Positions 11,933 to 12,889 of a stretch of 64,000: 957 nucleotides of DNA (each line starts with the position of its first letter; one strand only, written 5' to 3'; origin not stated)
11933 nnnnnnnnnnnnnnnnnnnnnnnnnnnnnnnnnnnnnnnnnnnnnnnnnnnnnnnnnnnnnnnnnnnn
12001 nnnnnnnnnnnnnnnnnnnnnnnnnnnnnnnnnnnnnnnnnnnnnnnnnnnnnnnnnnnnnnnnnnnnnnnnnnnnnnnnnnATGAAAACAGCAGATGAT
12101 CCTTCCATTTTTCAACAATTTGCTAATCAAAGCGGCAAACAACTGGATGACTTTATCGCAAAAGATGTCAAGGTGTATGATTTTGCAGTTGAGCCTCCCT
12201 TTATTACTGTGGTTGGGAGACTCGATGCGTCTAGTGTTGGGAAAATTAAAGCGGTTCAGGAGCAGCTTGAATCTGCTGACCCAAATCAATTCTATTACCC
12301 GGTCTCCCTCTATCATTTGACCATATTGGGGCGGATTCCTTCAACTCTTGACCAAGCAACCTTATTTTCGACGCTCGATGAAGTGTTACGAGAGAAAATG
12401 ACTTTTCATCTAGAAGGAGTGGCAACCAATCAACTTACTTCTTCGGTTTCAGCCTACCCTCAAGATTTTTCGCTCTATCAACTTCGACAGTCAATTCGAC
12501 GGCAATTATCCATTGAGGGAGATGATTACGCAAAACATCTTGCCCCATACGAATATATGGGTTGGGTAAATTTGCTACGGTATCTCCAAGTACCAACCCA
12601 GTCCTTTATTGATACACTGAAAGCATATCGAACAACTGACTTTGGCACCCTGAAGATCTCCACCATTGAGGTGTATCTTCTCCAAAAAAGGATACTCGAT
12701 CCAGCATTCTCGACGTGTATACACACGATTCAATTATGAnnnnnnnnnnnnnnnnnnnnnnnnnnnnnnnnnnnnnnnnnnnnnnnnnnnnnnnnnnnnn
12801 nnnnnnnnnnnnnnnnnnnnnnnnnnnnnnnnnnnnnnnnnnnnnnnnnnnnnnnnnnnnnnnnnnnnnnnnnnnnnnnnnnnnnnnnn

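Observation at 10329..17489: A trio of GT39/83 (ArnT/PMT-like) paralogs shares a distinctive C-terminal domain and is interleaved with small non-GT genes.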

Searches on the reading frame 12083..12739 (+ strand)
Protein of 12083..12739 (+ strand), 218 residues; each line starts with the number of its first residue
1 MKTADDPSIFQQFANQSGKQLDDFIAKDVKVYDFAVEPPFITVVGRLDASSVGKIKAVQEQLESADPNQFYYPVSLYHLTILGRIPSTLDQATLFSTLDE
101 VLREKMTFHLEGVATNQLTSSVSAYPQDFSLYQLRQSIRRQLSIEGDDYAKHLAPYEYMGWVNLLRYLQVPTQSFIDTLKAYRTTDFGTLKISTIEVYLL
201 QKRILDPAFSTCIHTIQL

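Call 4: search_protein_families(library=pfam, proteins=[window:12083-12739:+], max_evalue=0.01)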
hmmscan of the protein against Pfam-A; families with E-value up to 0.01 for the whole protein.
window:12083-12739:+ (218 aa): 0 families

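Call 52: search_protein_families(library=ncbifam, proteins=[window:12083-12739:+], max_evalue=0.01)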
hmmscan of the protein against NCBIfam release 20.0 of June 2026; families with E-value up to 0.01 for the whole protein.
window:12083-12739:+ (218 aa): 0 families

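Call 64: search_protein_families(library=pfam, proteins=[window:12083-12739:+], max_evalue=5)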
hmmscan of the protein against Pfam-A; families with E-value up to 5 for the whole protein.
window:12083-12739:+ (218 aa): 0 families
